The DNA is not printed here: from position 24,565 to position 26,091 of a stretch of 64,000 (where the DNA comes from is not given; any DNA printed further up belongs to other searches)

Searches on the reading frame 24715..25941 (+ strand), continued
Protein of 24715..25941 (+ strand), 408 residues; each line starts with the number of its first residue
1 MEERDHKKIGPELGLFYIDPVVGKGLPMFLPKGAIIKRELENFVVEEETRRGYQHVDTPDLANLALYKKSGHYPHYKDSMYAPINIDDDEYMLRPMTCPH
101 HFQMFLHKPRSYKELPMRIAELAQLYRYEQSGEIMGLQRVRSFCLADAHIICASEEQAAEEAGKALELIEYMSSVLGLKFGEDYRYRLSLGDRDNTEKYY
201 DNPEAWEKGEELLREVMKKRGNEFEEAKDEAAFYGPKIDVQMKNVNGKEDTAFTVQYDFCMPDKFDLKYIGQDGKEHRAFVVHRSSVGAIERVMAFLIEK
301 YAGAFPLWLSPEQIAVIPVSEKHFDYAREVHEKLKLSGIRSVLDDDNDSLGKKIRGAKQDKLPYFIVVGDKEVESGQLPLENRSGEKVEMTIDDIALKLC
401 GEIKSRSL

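Call 80: find_encoding_contigs(protein=P0011, flank=1200, max_places=3)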
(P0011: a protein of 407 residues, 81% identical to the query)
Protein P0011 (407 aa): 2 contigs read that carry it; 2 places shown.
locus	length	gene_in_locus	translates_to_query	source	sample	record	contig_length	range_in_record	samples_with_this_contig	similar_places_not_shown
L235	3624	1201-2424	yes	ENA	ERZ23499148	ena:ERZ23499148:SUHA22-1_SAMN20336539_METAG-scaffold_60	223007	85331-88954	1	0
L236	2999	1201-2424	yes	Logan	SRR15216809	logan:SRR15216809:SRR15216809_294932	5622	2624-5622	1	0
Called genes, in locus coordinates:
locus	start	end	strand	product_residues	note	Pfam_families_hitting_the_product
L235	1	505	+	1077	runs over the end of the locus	PF02811:PHP, PF07733:DNA_pol3_alpha, PF17657:DNA_pol3_finger, PF14579:HHH_6, PF01336:tRNA_anti-codon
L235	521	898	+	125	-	-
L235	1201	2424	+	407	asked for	PF00587:tRNA-synt_2b, PF03129:HGTP_anticodon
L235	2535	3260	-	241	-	-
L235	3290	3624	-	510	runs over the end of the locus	PF00630:Filamin (faint)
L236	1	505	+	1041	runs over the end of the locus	?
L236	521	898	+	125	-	-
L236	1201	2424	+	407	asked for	PF00587:tRNA-synt_2b, PF03129:HGTP_anticodon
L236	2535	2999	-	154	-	?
